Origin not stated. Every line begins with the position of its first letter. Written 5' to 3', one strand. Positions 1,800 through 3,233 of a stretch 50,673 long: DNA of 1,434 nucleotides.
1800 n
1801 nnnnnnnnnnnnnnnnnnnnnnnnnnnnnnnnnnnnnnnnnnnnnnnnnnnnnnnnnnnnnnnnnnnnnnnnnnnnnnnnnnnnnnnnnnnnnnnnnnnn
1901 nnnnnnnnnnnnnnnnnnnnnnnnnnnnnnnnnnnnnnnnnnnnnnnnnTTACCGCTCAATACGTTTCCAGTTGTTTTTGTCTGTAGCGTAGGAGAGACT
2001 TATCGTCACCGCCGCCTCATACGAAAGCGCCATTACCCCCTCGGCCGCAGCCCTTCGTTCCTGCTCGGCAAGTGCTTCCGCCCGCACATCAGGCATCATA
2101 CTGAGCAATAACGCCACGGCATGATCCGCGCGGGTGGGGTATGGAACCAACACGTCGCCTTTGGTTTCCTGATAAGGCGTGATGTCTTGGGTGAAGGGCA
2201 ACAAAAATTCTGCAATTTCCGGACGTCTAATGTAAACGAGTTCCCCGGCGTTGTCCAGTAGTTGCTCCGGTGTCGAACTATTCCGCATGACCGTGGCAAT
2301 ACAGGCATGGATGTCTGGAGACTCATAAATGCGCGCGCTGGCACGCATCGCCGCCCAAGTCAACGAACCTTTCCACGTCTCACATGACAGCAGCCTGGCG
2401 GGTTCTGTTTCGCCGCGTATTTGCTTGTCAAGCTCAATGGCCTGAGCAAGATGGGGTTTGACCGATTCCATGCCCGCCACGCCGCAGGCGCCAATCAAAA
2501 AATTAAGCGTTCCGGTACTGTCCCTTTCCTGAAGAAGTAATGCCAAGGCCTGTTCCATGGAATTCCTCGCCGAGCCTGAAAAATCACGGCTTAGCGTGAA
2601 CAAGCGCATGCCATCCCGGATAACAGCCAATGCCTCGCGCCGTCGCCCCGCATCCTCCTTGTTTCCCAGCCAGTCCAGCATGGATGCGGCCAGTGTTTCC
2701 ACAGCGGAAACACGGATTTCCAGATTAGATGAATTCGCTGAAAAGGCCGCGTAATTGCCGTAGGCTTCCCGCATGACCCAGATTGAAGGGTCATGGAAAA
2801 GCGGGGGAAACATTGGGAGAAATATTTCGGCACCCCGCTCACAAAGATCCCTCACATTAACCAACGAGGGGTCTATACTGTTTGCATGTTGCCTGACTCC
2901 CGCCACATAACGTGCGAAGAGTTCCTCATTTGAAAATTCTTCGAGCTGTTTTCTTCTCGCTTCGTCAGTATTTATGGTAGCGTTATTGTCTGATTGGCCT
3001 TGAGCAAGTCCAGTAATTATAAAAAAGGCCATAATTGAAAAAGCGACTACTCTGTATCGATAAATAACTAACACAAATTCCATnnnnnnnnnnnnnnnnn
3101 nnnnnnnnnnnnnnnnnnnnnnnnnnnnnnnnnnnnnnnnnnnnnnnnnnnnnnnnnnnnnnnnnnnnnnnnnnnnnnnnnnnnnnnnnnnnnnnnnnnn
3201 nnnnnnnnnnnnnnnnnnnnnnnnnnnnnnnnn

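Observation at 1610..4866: Island 1: AT-rich insertion bracketed by a ~150-bp near-identical direct repeat and carrying a second, diverged copy of the upstream gene's 3' end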

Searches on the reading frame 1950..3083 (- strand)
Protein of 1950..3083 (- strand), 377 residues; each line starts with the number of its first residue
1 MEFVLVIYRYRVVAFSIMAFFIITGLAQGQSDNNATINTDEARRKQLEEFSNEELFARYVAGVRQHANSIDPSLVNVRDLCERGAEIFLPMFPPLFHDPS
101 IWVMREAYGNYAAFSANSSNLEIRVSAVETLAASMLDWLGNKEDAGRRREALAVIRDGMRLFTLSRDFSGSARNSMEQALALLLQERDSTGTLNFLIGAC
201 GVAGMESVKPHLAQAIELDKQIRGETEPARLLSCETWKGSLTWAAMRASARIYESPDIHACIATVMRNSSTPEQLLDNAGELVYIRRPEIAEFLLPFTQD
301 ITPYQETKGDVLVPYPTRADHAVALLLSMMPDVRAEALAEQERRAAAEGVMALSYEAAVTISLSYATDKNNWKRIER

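Call 13: search_protein_families(library=pfam, proteins=[window:1950-3083:-], max_evalue=0.01)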
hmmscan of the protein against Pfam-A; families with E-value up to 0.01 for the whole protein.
window:1950-3083:- (377 aa): 0 families

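Call 20: find_encoding_contigs(protein=window:1950-3083:-, flank=10000, max_places=10)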
Protein window:1950-3083:- (377 aa): 13 contigs read that carry it; 9 places shown.
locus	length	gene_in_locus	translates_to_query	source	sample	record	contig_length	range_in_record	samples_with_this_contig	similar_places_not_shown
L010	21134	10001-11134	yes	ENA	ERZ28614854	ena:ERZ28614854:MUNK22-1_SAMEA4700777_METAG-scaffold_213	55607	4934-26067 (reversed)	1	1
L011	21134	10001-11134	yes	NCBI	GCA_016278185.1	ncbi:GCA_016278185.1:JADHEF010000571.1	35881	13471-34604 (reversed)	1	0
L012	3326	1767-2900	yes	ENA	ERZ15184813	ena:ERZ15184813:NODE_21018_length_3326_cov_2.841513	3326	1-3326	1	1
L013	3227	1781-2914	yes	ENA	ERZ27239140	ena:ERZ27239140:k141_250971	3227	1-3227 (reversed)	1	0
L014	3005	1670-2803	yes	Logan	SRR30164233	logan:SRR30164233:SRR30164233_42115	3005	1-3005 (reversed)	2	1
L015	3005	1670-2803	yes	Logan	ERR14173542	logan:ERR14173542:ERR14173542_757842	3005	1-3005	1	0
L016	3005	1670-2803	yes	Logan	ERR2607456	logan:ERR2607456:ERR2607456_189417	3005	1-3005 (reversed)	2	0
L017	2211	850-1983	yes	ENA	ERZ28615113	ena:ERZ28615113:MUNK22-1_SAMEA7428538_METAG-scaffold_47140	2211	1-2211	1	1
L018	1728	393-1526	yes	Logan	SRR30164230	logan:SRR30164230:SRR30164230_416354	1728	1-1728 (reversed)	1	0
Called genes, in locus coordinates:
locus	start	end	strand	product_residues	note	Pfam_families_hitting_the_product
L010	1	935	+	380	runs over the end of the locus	PF04055:Radical_SAM, PF13186:SPASM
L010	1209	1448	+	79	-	PF00313:CSD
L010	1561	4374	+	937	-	PF13360:PQQ_2 (faint)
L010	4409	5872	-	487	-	PF00294:PfkB, PF08543:Phos_pyr_kin (weak), PF01467:CTP_transf_like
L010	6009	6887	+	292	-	PF01261:AP_endonuc_2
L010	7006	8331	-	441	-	-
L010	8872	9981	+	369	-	-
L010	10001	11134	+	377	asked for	-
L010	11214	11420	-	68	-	-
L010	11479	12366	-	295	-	PF06271:RDD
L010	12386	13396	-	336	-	PF28475:DUF8413 (weak), PF01944:SpoIIM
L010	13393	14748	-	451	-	PF01882:DUF58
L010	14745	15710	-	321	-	PF20030:bpMoxR, PF01078:Mg_chelatase (faint), PF07726:AAA_3, PF07728:AAA_5, PF17863:AAA_lid_2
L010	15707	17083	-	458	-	PF14258:DUF4350 (faint)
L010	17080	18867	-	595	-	PF13559:DUF4129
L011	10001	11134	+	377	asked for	-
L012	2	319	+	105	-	?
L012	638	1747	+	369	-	-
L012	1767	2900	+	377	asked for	-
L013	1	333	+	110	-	?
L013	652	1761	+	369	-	-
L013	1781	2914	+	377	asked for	-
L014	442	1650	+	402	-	-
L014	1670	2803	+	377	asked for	-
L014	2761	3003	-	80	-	?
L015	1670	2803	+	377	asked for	-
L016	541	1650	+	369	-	-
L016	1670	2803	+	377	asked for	-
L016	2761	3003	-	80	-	?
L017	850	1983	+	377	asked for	-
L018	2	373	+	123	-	?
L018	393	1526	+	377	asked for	-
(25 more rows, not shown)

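Call 27: find_homologous_proteins(query=window:1950-3083:-, max_evalue=0.001)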
Query window:1950-3083:- (377 aa): 2 proteins with E <= 0.001 among 5706 candidates.
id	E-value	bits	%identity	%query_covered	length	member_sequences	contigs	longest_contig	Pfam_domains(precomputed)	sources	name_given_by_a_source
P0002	1.1e-244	829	100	100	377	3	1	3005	-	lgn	-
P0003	3.2e-73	265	42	94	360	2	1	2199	-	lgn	-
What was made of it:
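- Tried and rejected: cargo377 has a single homologue (call 27).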

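Call 28: find_encoding_contigs(protein=P0003, flank=10000, max_places=10)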
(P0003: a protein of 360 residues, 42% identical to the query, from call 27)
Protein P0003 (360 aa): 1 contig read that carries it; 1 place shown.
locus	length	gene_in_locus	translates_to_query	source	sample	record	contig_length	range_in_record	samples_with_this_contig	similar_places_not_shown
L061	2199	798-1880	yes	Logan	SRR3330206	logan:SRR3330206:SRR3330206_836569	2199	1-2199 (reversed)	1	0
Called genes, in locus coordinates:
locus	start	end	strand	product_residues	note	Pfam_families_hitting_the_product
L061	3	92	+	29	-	?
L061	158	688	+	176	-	-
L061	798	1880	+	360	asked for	-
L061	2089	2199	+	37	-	?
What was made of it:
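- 1950..3083 (-): Cargo gene 2: a 377-aa protein with an N-terminal signal or TM segment, 51% GC with an AT-rich 5' ~180 nt. Function unknown. The only homologue in 5.8 billion proteins is P0003 (42% identity), in L061 (calls 27, 28).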

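Call 60: search_protein_families(library=ncbifam, proteins=[window:1950-3083:-], max_evalue=0.01)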
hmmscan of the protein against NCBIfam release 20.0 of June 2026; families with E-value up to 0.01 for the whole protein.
window:1950-3083:- (377 aa): 0 families

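Call 61: search_protein_families(library=phrogs, proteins=[window:1950-3083:-], max_evalue=0.01)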
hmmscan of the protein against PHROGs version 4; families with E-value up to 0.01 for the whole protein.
window:1950-3083:- (377 aa): 0 families
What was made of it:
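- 1950..3083 (-): No family hits (calls 13, 60, 61).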
